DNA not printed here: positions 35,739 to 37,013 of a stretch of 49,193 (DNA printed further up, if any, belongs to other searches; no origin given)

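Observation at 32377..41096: Translationally coupled lipid-acyl activation and remodelling locus that does not match the canonical fatty-acid incorporation pathway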

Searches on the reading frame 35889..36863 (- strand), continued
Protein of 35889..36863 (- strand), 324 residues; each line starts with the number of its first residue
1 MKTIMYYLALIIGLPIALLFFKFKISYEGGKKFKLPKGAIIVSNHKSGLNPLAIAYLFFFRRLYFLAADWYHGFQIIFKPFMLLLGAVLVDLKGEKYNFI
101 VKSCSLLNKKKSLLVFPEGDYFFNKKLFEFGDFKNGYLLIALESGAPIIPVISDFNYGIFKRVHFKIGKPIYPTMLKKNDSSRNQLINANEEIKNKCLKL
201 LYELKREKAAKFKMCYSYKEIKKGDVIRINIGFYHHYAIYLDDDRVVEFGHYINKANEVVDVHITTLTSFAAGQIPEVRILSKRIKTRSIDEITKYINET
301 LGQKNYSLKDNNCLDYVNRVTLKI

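Call 77: find_encoding_contigs(protein=P0151, flank=9000, max_places=2)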
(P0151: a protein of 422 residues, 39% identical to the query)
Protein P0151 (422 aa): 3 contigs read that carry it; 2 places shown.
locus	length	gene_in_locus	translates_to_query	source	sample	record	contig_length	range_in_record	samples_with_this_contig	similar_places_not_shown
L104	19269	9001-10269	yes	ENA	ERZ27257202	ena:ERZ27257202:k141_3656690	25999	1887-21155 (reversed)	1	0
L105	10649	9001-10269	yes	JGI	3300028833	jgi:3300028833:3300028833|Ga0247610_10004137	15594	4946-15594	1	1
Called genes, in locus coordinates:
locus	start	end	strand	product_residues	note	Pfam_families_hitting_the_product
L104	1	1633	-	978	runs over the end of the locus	PF09586:YfhO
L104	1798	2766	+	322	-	-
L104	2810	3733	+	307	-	PF02129:Peptidase_S15 (faint), PF12146:Hydrolase_4 (weak), PF00561:Abhydrolase_1 (weak)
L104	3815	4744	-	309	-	PF02645:DegV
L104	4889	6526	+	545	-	PF02734:Dak2, PF21645:FakA-like_M, PF13684:FakA-like_C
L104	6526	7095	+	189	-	-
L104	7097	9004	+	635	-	PF00501:AMP-binding, PF00550:PP-binding (weak)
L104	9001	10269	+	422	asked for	PF01553:Acyltransferase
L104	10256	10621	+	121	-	PF04970:LRAT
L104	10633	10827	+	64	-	-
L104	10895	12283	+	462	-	PF09903:DUF2130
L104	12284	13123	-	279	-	PF01522:Polysacc_deac_1, PF10096:DUF2334, PF11959:DUF3473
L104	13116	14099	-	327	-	PF00561:Abhydrolase_1 (weak), PF12146:Hydrolase_4 (weak), PF00326:Peptidase_S9 (weak)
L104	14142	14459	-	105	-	-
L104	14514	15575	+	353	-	PF00535:Glycos_transf_2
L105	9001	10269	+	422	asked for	PF01553:Acyltransferase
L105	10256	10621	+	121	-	PF04970:LRAT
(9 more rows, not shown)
